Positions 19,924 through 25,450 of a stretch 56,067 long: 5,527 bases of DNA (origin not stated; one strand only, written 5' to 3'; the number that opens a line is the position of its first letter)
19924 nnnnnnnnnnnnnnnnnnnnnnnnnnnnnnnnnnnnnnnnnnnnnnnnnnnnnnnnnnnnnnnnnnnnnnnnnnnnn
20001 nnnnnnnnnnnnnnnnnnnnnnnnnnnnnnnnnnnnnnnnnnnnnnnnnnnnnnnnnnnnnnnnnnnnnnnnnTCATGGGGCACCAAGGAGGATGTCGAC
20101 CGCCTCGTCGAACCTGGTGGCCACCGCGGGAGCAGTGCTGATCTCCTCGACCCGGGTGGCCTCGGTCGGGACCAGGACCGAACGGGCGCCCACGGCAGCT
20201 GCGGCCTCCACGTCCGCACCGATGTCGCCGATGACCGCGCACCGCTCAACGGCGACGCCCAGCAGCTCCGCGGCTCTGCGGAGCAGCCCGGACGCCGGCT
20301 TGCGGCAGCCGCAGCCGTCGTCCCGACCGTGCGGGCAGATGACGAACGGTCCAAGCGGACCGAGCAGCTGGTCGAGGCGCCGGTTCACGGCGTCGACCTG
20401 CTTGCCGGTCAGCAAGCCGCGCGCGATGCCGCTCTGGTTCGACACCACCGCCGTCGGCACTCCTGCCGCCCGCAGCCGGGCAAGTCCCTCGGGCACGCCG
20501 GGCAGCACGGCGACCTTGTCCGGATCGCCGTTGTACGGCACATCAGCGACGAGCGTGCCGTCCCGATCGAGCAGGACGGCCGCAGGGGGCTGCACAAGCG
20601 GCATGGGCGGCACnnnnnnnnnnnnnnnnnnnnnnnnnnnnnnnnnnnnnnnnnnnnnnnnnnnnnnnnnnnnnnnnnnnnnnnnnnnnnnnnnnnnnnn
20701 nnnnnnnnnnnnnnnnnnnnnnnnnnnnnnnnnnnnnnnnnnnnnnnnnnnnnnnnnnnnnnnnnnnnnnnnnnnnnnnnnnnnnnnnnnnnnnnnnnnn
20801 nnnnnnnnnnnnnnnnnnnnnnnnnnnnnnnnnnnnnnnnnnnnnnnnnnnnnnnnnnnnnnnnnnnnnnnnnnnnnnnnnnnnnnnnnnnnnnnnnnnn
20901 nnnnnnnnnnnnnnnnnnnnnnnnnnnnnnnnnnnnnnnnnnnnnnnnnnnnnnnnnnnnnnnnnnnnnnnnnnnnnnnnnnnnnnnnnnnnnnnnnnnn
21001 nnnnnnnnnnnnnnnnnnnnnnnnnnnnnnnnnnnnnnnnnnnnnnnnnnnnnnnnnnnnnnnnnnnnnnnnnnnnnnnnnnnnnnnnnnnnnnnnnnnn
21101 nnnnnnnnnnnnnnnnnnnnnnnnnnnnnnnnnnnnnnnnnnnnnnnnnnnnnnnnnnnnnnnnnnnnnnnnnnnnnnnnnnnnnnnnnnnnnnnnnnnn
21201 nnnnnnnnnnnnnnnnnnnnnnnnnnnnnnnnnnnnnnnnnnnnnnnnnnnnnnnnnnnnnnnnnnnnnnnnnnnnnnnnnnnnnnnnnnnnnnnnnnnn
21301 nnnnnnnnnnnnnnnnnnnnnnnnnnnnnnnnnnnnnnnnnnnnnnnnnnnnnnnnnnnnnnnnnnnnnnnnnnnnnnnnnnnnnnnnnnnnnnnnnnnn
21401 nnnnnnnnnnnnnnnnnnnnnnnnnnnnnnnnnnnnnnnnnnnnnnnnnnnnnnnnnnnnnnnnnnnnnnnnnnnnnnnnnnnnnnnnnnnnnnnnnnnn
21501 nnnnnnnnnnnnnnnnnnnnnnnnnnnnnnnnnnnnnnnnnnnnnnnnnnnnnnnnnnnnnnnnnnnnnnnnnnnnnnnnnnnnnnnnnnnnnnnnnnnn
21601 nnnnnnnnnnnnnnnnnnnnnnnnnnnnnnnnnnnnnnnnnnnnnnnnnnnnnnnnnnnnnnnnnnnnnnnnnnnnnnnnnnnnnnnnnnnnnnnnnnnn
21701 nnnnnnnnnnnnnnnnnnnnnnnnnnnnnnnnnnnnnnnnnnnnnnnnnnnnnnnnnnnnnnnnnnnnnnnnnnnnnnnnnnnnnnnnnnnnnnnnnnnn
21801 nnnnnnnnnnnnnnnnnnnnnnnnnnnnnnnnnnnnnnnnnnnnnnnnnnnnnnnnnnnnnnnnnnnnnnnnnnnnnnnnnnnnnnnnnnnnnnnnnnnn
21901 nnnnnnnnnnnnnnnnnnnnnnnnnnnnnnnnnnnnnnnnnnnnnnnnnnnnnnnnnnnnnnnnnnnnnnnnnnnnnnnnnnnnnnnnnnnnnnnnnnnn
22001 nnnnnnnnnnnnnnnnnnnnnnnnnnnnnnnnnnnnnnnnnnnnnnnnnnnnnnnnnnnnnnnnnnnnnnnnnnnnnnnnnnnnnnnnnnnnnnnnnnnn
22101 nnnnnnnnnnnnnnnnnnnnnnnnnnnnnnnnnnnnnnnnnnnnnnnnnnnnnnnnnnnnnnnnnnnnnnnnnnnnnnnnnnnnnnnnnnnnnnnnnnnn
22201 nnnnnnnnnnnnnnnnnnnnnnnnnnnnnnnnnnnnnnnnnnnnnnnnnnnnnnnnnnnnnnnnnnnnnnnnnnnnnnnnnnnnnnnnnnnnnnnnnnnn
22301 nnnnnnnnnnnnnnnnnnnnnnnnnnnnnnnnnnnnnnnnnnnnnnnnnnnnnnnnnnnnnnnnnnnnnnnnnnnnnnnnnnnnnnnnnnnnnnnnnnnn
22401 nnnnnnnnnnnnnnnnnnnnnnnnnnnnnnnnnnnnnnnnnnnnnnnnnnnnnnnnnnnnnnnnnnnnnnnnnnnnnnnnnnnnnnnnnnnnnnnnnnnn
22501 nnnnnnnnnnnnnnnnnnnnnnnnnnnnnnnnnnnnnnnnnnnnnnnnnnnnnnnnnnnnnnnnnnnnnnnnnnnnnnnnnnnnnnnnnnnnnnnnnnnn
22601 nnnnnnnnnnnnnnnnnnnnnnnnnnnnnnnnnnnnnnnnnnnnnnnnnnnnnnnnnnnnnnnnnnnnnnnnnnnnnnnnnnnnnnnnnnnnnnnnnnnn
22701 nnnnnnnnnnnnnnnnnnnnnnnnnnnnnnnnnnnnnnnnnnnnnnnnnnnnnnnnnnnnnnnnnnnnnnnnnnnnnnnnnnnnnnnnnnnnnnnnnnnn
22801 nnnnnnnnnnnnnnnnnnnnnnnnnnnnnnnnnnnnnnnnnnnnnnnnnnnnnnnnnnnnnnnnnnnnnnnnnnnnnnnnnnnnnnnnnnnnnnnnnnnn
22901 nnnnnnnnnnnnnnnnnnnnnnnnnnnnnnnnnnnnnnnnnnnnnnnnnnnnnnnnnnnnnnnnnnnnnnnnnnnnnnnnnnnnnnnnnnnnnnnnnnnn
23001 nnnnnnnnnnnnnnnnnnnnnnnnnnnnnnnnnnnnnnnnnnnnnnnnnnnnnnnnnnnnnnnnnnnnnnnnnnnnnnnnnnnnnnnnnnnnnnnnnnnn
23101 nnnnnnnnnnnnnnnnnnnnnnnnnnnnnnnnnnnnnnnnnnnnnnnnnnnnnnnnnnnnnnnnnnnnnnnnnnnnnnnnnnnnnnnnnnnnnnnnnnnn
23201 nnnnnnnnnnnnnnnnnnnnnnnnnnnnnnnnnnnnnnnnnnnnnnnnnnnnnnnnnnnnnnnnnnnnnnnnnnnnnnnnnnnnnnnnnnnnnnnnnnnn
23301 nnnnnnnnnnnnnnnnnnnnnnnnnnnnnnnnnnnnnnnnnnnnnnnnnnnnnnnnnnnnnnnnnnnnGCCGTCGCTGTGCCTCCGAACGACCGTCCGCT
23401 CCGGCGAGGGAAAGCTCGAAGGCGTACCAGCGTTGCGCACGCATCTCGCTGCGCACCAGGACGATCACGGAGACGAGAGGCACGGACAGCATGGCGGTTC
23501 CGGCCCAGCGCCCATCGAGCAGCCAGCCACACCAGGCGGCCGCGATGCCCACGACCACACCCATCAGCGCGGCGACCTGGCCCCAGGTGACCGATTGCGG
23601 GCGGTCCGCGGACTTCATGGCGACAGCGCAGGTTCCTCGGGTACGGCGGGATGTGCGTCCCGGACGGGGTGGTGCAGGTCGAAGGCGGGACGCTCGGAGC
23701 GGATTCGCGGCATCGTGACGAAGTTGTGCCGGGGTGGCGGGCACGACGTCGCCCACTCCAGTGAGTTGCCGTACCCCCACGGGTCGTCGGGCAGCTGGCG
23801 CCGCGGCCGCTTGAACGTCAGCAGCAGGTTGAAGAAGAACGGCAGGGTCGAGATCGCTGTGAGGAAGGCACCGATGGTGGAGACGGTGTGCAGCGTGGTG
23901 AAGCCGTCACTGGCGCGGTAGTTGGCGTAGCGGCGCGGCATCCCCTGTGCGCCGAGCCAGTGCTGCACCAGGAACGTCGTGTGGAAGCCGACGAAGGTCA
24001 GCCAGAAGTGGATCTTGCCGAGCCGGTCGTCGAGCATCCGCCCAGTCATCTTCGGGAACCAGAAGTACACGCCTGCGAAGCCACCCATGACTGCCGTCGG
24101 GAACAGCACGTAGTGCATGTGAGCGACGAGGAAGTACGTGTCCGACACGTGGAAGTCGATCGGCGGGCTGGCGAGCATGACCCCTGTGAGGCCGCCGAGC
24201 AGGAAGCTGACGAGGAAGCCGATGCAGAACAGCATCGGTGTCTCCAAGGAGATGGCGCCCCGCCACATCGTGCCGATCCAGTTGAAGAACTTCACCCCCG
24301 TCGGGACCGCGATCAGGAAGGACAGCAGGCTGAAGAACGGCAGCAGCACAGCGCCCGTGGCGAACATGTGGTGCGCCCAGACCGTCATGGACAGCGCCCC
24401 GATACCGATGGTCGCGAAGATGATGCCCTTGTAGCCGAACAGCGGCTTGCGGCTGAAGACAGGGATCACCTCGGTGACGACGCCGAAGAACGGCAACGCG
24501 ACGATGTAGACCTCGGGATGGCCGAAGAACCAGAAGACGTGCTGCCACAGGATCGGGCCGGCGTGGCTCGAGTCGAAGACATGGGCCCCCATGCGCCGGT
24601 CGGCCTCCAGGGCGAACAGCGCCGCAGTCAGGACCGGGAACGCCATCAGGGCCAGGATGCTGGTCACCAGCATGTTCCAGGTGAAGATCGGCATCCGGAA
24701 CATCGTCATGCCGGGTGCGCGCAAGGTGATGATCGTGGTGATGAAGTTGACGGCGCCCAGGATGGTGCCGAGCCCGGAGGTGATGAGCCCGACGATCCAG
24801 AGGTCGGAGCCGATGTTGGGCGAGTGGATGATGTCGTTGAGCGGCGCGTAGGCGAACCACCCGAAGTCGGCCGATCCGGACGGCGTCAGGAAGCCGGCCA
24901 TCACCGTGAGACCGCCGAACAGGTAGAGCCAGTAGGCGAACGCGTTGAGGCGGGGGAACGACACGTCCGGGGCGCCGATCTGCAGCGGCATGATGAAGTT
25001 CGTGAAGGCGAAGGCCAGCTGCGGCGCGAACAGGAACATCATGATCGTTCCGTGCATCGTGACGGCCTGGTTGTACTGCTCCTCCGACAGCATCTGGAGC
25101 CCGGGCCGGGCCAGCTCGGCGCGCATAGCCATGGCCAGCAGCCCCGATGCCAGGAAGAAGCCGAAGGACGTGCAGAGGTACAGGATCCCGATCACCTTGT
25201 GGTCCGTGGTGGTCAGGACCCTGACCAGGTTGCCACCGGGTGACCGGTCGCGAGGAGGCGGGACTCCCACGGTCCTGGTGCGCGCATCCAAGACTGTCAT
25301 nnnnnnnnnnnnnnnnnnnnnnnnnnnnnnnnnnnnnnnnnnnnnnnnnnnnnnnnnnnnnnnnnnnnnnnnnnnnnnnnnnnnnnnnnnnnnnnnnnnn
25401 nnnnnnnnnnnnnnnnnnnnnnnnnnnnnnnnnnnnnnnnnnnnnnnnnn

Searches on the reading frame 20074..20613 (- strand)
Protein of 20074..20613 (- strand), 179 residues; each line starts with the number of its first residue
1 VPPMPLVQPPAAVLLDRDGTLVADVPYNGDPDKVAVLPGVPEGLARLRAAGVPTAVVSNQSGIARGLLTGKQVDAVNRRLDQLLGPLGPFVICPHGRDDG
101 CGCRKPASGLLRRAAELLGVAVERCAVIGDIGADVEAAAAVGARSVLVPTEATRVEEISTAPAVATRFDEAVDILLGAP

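Call 4: search_protein_families(library=pfam, proteins=[window:20074-20613:-], max_evalue=0.001)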
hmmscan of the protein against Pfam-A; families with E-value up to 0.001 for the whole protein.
window:20074-20613:- (179 aa): 4 families
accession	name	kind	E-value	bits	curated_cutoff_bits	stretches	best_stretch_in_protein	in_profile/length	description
PF13242.12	Hydrolase_like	-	5.3e-15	55.5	22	1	103-162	2-62/75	HAD-hyrolase-like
PF00702.32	Hydrolase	-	1.2e-14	55.7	26.4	1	32-142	95-191/191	haloacid dehalogenase-like hydrolase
PF13419.12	HAD_2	-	1.1e-07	32.5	23.8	1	32-148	76-178/178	Haloacid dehalogenase-like hydrolase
PF13344.12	Hydrolase_6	-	1.2e-05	25.7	27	1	13-65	1-44/101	Haloacid dehalogenase-like hydrolase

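Call 6: search_protein_families(library=ncbifam, proteins=[window:20074-20613:-], max_evalue=0.001)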
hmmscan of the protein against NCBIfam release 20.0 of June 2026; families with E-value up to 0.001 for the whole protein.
window:20074-20613:- (179 aa): 29 families (the best 25 are shown)
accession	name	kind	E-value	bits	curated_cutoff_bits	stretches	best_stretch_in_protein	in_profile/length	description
NF006506.0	PRK08942.1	equivalog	3.4e-33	114.7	178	1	11-160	4-159/182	D-glycero-beta-D-manno-heptose 1,7-bisphosphate 7-phosphatase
TIGR01656.1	Histidinol-ppas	subfamily_domain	1.9e-30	105.7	84.15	1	12-150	2-148/149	histidinol-phosphate phosphatase domain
TIGR01662.1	HAD-SF-IIIA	subfamily_domain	2.1e-30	105.6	44.6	1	12-149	2-139/141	HAD-IIIA family hydrolase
NF005264.0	PRK06769.1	equivalog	1.4e-23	83.6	217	1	12-153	6-141/175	HAD-IIIA family hydrolase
TIGR00213.1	GmhB_yaeD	subfamily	3e-19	69.4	149.6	1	12-158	3-160/176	D-glycero-beta-D-manno-heptose 1,7-bisphosphate 7-phosphatase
NF003937.0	PRK05446.1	equivalog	1.7e-14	53.6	443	1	13-161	6-161/355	bifunctional histidinol-phosphatase/imidazoleglycerol-phosphate dehydratase HisB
TIGR01261.1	hisB_Nterm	equivalog_domain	1.1e-12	47.7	140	1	13-155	4-153/161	histidinol-phosphatase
TIGR01454.1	AHBA_synth_RP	hypoth_equivalog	6.5e-10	39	246.65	1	32-156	72-183/205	AHBA synthesis associated protein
NF050049.1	HBPPhtaseGmhB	domain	1.2e-09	38.2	250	1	12-147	5-142/171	D-glycero-alpha-D-manno-heptose-1,7-bisphosphate 7-phosphatase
TIGR01449.2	PGP_bact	equivalog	1.3e-09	37.9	180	1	35-149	85-185/213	phosphoglycolate phosphatase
NF009695.0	PRK13222.1-2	equivalog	3.5e-09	36.5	225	1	35-175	94-222/226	phosphoglycolate phosphatase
TIGR01668.1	YqeG_hyp_ppase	hypoth_equivalog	2.6e-08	33.6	89.1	1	12-149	27-136/170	YqeG family HAD IIIA-type phosphatase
TIGR01509.1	HAD-SF-IA-v3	subfamily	1.1e-06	28.9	29.4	1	102-148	108-154/154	HAD-IA family hydrolase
TIGR01549.1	HAD-SF-IA-v1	subfamily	1.1e-05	25.9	23.3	1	56-142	70-149/149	HAD-IA family hydrolase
TIGR01460.1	HAD-SF-IIA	subfamily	2.2e-05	24.3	100.15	0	14-63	2-42/246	HAD-IIA family hydrolase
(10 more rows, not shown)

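Call 64: search_solved_structures(query=window:20074-20613:-, max_evalue=1e-8, show_alignments=1)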
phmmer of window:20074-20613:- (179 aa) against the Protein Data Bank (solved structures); distinct sequences matched with E-value up to 1e-8: 6.
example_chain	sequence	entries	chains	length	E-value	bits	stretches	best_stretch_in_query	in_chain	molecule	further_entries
3l8h_A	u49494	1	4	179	1.8e-22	83.5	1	13-151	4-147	Putative haloacid dehalogenase-like hydrolase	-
4pnh_A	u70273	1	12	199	2e-22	83.3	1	5-150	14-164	D,D-heptose 1,7-bisphosphate phosphatase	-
2o2x_A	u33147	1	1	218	2.7e-17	66.6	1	11-152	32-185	hypothetical protein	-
3l8e_A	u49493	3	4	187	2.1e-15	60.5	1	11-151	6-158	D,D-heptose 1,7-bisphosphate phosphatase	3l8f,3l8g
2gmw_A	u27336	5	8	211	2.5e-15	60.2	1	10-151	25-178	D,D-heptose 1,7-bisphosphate phosphatase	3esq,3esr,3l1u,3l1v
2fpr_A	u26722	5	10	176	8.5e-13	52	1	13-146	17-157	Histidine biosynthesis bifunctional protein hisB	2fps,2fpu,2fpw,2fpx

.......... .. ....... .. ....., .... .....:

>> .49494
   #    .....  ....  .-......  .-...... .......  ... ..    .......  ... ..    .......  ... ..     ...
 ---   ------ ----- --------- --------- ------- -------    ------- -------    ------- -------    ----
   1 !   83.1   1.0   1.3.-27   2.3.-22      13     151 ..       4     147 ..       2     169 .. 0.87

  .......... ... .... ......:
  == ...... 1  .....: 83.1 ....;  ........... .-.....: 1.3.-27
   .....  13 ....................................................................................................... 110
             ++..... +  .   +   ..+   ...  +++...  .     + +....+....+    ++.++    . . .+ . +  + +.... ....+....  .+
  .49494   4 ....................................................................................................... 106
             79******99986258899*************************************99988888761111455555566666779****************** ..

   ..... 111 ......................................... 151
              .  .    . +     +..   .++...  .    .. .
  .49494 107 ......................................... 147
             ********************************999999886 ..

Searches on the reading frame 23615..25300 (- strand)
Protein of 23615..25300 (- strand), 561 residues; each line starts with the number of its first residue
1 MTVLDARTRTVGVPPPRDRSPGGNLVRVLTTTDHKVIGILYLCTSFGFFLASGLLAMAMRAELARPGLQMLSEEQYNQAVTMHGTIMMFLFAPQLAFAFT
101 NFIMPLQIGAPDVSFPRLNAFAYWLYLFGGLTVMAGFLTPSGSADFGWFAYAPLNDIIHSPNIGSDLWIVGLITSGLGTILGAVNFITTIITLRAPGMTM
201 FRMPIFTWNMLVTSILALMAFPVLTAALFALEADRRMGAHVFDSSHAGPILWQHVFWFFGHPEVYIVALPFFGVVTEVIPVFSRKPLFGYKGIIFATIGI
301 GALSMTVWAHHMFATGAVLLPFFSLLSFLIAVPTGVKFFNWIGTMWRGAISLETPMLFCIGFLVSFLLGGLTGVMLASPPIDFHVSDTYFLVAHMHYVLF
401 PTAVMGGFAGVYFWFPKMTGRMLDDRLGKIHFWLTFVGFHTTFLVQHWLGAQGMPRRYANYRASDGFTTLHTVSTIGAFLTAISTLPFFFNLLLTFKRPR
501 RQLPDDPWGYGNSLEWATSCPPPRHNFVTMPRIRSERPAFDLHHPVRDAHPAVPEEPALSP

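Call 7: search_protein_families(library=pfam, proteins=[window:23615-25300:-], max_evalue=0.001)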
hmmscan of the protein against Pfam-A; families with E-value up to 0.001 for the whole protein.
window:23615-25300:- (561 aa): 1 family
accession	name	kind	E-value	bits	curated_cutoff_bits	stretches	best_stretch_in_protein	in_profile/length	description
PF00115.25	COX1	-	8.5e-159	529.5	34.8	1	37-480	2-436/436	Cytochrome C and Quinol oxidase polypeptide I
